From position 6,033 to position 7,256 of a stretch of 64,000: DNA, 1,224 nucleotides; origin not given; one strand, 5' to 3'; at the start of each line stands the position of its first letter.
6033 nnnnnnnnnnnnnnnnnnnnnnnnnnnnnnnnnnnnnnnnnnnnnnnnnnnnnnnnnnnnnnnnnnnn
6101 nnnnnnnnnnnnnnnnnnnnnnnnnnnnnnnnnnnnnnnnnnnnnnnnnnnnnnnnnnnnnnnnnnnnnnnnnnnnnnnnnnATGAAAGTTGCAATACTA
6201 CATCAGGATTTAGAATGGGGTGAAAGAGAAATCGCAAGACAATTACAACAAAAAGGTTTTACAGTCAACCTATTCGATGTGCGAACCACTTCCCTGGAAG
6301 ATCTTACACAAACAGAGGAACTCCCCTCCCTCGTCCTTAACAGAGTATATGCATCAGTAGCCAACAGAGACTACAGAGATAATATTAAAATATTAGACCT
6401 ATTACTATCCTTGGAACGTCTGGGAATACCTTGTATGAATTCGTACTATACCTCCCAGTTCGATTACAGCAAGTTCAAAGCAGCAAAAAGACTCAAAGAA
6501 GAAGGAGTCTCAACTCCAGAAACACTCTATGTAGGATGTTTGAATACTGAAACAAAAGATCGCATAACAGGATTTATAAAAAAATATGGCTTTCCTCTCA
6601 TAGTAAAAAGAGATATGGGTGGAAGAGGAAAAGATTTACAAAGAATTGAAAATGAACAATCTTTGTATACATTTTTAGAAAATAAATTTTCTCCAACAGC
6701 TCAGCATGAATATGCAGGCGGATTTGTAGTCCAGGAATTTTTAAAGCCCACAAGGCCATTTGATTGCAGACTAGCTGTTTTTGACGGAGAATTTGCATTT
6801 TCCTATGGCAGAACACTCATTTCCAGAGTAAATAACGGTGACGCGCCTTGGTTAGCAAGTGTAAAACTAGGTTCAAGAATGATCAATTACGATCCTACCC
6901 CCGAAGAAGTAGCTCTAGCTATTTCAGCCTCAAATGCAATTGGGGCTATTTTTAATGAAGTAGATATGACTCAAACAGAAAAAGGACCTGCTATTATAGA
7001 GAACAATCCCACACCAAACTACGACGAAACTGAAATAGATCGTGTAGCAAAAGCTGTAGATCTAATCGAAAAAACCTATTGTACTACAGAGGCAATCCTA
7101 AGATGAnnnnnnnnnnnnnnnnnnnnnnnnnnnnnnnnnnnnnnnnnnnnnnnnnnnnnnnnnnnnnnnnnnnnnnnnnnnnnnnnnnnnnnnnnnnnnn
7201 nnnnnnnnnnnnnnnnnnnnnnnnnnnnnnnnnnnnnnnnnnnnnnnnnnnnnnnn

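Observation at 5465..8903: Foreign-composition island of two ATP-grasp ligases and an LD-carboxypeptidase inserted directly after aspartate racemase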

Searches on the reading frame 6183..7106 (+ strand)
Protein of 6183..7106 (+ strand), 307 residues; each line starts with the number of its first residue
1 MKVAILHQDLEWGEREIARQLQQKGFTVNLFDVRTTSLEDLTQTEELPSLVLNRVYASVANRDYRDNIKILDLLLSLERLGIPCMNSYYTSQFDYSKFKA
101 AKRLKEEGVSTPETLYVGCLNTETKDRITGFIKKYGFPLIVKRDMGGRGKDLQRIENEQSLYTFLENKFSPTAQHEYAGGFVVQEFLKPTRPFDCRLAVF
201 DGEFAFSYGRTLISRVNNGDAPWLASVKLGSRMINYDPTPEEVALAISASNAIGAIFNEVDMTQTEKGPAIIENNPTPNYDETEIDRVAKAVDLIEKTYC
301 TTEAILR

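Call 4: search_protein_families(library=pfam, proteins=[window:6183-7106:+], max_evalue=0.01)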
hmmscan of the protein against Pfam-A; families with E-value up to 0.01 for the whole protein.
window:6183-7106:+ (307 aa): 2 families
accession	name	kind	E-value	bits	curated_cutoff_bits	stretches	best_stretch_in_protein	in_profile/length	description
PF08443.16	RimK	-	5.3e-13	49.4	21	1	97-284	4-173/188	RimK-like ATP-grasp domain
PF02655.19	ATP-grasp_3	-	0.0018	18.8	23.2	1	96-276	3-155/160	ATP-grasp domain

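Call 8: search_protein_families(library=ncbifam, proteins=[window:6183-7106:+], max_evalue=0.01)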
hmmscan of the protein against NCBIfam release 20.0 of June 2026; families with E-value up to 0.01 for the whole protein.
window:6183-7106:+ (307 aa): 12 families
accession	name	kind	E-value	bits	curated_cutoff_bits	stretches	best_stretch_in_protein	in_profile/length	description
TIGR00768.1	rimK_fam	subfamily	1.4e-24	87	143.4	1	2-283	1-260/276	RimK family alpha-L-glutamate ligase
NF040720.1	MptN_Meth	equivalog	7.4e-19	67.9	350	1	3-280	2-271/291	tetrahydromethanopterin:alpha-L-glutamate ligase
TIGR02144.1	LysX_arch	equivalog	2.6e-18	66.1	275.6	1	4-283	2-259/281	lysine biosynthesis protein LysX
TIGR04356.1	grasp_GAK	hypoth_equivalog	1.9e-08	33.8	300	1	2-273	1-257/287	GAK system ATP-grasp enzyme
NF007764.0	PRK10446.1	equivalog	1.5e-05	24.4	331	1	95-300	98-291/300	30S ribosomal protein S6--L-glutamate ligase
TIGR04443.1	F420_CofF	equivalog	1.8e-05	24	300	1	63-279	57-259/283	coenzyme gamma-F420-2:alpha-L-glutamate ligase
NF000207.3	D_ala_D_ser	equivalog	0.00013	21.3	520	1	108-170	143-203/342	D-alanine--D-serine ligase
NF009402.0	PRK12767.1-1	equivalog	0.00021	20.2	218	1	96-187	115-193/329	carbamoyl phosphate synthase-like protein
NF002378.0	PRK01372.1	subfamily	0.00072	18.3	243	1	15-169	28-167/305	D-alanine--D-alanine ligase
NF009554.0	PRK12999.1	equivalog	0.0015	16.4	965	1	122-166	142-186/1147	pyruvate carboxylase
NF006287.0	PRK08463.1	equivalog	0.0033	16.3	775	1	118-164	134-180/479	acetyl-CoA carboxylase subunit A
NF053643.1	Ddl_archaea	equivalog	0.0081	15.2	500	0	80-177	89-179/367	putative pseudomurein biosynthesis ATP-grasp protein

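Call 9: search_solved_structures(query=window:6183-7106:+, max_evalue=0.01)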
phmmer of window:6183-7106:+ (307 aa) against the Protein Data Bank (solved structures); distinct sequences matched with E-value up to 0.01: 10.
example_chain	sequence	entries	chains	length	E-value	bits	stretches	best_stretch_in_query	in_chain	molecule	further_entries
3vpd_A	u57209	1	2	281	7.2e-08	35.3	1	77-280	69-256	Ribosomal protein S6 modification protein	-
1uc8_A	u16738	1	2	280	3.7e-05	26.4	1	77-280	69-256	lysine biosynthesis enzyme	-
5zct_A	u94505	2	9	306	6.3e-05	25.7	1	78-305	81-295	Ribosomal protein S6--L-glutamate ligase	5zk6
4iwx_A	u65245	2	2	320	7.2e-05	25.5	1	78-305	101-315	Ribosomal protein S6 modification protein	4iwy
1uc9_A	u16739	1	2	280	0.0001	25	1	77-280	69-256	lysine biosynthesis enzyme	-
3r23_A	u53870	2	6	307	0.00013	24.6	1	76-188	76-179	D-alanine--D-alanine ligase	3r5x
5k2m_A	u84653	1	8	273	0.00017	24.3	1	134-281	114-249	RimK-related lysine biosynthesis protein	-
7qyr_A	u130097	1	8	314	0.0009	21.9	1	75-284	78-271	Probable alpha-L-glutamate ligase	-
8f41_I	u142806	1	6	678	0.0075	18.8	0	129-201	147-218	3-methylcrotonyl-CoA carboxylase, alpha-subunit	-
8f3d_H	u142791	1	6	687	0.0076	18.8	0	129-201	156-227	3-methylcrotonyl-CoA carboxylase alpha-subunit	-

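Call 12: find_encoding_contigs(protein=window:6183-7106:+, flank=10000, max_places=6)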
Protein window:6183-7106:+ (307 aa): 4 contigs read that carry it; 3 places shown.
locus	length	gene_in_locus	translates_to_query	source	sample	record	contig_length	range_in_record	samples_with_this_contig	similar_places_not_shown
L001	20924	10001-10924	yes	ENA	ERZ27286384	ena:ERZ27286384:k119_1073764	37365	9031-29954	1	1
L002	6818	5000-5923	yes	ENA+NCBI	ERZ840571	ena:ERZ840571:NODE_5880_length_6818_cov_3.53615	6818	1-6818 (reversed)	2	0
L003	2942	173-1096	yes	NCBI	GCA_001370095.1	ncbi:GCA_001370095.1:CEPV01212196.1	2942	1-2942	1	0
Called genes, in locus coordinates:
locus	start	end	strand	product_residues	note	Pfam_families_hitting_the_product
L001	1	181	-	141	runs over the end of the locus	-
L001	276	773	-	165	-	PF13249:SQHop_cyclase_N (faint), PF00432:Prenyltrans (weak)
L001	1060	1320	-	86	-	-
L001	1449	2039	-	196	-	-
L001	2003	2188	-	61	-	-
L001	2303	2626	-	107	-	-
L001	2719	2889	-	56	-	-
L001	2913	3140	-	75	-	-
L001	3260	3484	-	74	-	-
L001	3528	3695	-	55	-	-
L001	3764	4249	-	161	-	-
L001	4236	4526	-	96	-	-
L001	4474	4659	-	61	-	-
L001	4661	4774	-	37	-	-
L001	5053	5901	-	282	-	PF00781:DAGK_cat, PF19279:YegS_C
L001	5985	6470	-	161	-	-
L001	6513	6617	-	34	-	-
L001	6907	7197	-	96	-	-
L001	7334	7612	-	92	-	-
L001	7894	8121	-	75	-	-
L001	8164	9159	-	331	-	PF13412:HTH_24 (faint), PF13404:HTH_AsnC-type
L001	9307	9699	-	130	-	-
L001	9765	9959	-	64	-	-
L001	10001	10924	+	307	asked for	PF08443:RimK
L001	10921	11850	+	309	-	-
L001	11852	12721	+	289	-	PF02016:Peptidase_S66, PF17676:Peptidase_S66C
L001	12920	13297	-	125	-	-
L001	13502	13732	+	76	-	-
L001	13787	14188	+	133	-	-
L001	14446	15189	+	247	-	-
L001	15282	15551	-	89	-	-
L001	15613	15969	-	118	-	PF14251:PterinBD-DUF4346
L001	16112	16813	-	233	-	PF08713:DNA_alkylation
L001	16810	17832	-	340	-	PF04055:Radical_SAM, PF08608:Wyosine_form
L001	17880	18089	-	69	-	-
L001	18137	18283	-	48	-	PF22400:DUF6980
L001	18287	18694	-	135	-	-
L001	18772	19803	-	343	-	-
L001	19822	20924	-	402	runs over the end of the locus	PF25023:TEN_YD-shell, PF03527:RHS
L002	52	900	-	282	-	PF00781:DAGK_cat, PF19279:YegS_C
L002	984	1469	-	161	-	-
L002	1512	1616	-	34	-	-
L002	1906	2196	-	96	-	-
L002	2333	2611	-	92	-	-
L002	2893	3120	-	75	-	-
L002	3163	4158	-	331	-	PF13412:HTH_24 (faint), PF13404:HTH_AsnC-type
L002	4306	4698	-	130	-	-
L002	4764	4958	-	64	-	-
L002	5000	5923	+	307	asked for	PF08443:RimK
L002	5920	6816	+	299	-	?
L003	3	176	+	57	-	?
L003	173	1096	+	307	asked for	PF08443:RimK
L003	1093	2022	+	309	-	-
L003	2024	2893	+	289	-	PF02016:Peptidase_S66, PF17676:Peptidase_S66C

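Call 13: find_homologous_proteins(query=window:6183-7106:+, max_evalue=0.001)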
Query window:6183-7106:+ (307 aa): 124 proteins with E <= 0.001 among 1847 candidates; the best 120 are listed.
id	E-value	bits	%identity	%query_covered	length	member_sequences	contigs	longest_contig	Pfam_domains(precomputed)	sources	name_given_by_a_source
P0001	1.6e-202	689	100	100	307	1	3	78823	PF08443.17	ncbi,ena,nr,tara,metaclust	ncbi:hypothetical protein CMO92_01360 [Candidatus Woesearchaeota archaeon]|nr:hypothetical protein [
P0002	1.8e-93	331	54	99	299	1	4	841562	PF08443.17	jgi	-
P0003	3.2e-91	324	51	97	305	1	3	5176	PF08443.17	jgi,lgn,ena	-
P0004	4.1e-89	317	53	97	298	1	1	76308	PF08443.17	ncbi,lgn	ncbi:MAG: hypothetical protein ABIJ18_04630 [archaeon]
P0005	6.8e-88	313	50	92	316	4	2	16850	PF08443.17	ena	-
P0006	3.4e-87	311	51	97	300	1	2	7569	PF08443.17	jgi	-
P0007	1.2e-85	305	48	96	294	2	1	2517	PF02955.22,PF08443.17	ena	-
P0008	4.3e-85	304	51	97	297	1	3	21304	PF02786.23,PF08443.17,PF02655.20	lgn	-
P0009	3.0e-84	301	49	97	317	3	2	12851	PF08443.17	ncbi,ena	-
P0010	9.6e-84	299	51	97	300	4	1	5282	PF02955.22,PF02786.23,PF02222.28,PF08443.17,PF02655.20,PF07478.19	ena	-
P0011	1.1e-83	299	50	97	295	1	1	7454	PF08443.17,PF02655.20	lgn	-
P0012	1.5e-83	299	48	96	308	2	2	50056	PF08443.17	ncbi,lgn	ncbi:MAG: ATP-grasp domain-containing protein [Candidatus Woesearchaeota archaeon]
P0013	2.0e-83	298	51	95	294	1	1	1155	PF08443.17,PF02655.20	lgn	-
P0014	9.5e-83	296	49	98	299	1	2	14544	PF08443.17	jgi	jgi:glutathione synthase/RimK-type ligase-like ATP-grasp enzyme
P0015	2.1e-82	295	50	97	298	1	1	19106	PF02955.22,PF02786.23,PF08443.17,PF02655.20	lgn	-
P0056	1.4e-69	253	43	91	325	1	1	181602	PF08443.17,PF02655.20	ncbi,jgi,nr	ncbi:ATP-grasp domain-containing protein [Patescibacteria group bacterium]|nr:ATP-grasp domain-conta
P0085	2.0e-62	229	42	96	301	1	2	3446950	PF08443.17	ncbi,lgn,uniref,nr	ncbi:hypothetical protein BOW53_12610 [Solemya pervernicosa gill symbiont]|uniref:ATP-grasp domain-c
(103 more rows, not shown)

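Call 15: find_encoding_contigs(protein=P0002, flank=6000, max_places=2)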
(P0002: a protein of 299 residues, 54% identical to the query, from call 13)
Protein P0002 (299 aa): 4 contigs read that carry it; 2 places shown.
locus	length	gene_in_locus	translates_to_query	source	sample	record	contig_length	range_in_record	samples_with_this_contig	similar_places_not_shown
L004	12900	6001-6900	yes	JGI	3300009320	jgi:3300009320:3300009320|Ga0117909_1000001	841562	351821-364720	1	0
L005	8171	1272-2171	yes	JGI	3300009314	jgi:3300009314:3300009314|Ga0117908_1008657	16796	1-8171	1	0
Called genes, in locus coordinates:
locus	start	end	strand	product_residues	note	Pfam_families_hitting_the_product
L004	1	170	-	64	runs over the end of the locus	-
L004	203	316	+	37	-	-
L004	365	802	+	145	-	PF00164:Ribosom_S12_S23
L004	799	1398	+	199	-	PF00177:Ribosomal_S7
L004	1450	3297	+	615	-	-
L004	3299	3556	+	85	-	PF01247:Ribosomal_L35Ae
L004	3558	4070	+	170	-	PF00252:Ribosomal_L16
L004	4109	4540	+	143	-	-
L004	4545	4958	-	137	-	-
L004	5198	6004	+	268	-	PF01177:Asp_Glu_race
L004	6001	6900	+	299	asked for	PF08443:RimK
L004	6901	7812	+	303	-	-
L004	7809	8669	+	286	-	PF02016:Peptidase_S66, PF17676:Peptidase_S66C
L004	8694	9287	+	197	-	PF11814:DUF3335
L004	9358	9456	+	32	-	-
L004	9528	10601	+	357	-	PF00091:Tubulin, PF12327:FtsZ_C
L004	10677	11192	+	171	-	-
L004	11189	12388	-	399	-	PF07690:MFS_1, PF12832:MFS_1_like, PF07690:MFS_1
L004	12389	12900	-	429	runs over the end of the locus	PF01336:tRNA_anti-codon, PF00152:tRNA-synt_2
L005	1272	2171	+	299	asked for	PF08443:RimK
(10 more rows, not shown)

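Call 16: find_encoding_contigs(protein=P0004, flank=6000, max_places=2)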
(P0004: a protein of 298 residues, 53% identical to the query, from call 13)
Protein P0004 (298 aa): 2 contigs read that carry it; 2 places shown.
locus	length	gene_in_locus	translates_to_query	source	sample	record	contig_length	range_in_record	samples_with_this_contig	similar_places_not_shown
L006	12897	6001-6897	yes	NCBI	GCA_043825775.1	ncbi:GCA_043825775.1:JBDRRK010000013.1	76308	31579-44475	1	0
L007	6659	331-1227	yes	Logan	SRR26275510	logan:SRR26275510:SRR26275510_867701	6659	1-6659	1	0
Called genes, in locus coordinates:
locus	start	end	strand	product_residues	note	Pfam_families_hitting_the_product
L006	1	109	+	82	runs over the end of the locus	PF01248:Ribosomal_L7Ae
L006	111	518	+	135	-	PF00013:KH_1 (faint), PF07650:KH_2, PF26594:KH_NusA_2nd (weak)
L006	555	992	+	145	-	PF00164:Ribosom_S12_S23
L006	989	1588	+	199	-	PF00177:Ribosomal_S7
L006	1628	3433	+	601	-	-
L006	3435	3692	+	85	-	PF01247:Ribosomal_L35Ae, PF01782:RimM (faint)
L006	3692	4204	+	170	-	PF00252:Ribosomal_L16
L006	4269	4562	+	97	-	-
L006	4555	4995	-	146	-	-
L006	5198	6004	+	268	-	PF01177:Asp_Glu_race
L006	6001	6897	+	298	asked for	PF08443:RimK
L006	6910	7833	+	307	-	-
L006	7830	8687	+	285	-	PF02016:Peptidase_S66, PF17676:Peptidase_S66C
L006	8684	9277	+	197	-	PF11814:DUF3335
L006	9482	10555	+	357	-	PF00091:Tubulin, PF12327:FtsZ_C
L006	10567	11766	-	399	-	PF12832:MFS_1_like, PF07690:MFS_1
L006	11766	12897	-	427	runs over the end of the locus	PF01336:tRNA_anti-codon, PF00152:tRNA-synt_2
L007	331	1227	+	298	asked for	PF08443:RimK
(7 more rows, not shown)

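Call 17: find_encoding_contigs(protein=P0012, flank=6000, max_places=2)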
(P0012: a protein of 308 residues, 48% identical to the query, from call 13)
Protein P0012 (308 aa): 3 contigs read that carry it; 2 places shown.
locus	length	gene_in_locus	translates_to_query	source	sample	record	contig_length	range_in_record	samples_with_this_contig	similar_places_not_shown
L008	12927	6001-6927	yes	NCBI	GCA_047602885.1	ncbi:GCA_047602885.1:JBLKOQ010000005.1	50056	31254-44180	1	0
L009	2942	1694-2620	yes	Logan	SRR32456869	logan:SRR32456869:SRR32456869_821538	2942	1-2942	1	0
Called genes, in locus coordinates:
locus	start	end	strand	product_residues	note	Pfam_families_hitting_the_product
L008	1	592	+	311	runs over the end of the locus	-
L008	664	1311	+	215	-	-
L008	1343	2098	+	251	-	PF08704:GCD14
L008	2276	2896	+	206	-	-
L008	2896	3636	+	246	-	-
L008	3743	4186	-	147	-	-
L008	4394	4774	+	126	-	PF01894:YjbQ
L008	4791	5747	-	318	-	PF13404:HTH_AsnC-type (faint), PF13412:HTH_24 (weak), PF01037:AsnC_trans_reg (weak)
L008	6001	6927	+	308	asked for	PF08443:RimK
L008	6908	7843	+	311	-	-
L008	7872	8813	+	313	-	-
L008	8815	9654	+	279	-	PF02016:Peptidase_S66, PF17676:Peptidase_S66C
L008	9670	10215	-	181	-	PF03358:FMN_red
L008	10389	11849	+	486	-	PF13098:Thioredoxin_2 (faint), PF13462:Thioredoxin_4, PF01323:DSBA, PF13462:Thioredoxin_4, PF01323:DSBA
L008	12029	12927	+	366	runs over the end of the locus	PF01594:AI-2E_transport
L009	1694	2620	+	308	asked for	PF08443:RimK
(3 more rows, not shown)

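Call 19: find_encoding_contigs(protein=P0056, flank=6000, max_places=1)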
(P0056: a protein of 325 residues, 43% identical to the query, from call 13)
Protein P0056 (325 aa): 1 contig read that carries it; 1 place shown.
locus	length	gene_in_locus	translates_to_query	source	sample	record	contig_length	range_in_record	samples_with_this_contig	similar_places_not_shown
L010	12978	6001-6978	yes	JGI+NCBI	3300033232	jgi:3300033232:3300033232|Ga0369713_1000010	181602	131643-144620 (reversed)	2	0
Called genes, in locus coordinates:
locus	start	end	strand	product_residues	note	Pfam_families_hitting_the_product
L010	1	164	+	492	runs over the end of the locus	PF07690:MFS_1, PF01306:LacY_symp, PF00083:Sugar_tr (weak), PF07690:MFS_1, PF12832:MFS_1_like (weak)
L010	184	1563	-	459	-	PF04055:Radical_SAM, PF16199:Radical_SAM_C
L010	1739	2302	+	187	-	-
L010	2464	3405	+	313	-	-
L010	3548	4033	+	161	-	PF06695:Sm_multidrug_ex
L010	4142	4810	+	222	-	PF01209:Ubie_methyltran, PF13489:Methyltransf_23, PF13847:Methyltransf_31, PF08241:Methyltransf_11, PF08242:Methyltransf_12, PF13649:Methyltransf_25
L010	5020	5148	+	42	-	-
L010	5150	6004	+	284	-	PF01177:Asp_Glu_race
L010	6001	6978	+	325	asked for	PF02655:ATP-grasp_3, PF08443:RimK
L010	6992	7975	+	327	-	-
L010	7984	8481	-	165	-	-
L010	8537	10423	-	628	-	PF08915:tRNA-Thr_ED, PF00587:tRNA-synt_2b, PF03129:HGTP_anticodon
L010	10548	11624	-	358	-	PF00579:tRNA-synt_1b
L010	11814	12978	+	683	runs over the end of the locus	PF01835:MG2 (faint)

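Call 20: find_encoding_contigs(protein=P0085, flank=6000, max_places=1)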
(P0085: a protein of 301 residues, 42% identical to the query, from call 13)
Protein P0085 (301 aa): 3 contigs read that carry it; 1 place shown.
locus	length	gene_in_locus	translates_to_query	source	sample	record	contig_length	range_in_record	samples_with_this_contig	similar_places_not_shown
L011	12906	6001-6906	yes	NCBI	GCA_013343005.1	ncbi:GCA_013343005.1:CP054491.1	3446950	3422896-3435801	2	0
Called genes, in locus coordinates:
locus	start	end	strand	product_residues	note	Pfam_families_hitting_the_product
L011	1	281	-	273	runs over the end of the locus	PF27507:DjlA_TM, PF05099:TerB, PF00226:DnaJ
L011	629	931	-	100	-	PF07876:Dabb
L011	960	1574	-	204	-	PF13649:Methyltransf_25, PF13847:Methyltransf_31 (weak), PF08241:Methyltransf_11 (weak), PF08242:Methyltransf_12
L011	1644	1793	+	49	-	-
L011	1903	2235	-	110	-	PF04247:SirB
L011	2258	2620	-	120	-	PF12680:SnoaL_2, PF14534:DUF4440 (weak)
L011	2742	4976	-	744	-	PF00403:HMA, PF00122:E1-E2_ATPase, PF00702:Hydrolase, PF08282:Hydrolase_3 (faint)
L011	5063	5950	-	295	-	-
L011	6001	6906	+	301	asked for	PF08443:RimK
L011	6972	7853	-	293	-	-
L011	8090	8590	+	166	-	PF02036:SCP2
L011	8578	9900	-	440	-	PF00672:HAMP, PF00512:HisKA (weak), PF02518:HATPase_c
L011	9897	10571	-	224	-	PF00072:Response_reg, PF00486:Trans_reg_C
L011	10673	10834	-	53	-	-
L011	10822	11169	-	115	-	-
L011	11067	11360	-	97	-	-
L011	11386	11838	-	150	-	PF07813:LTXXQ (weak)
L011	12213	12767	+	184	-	-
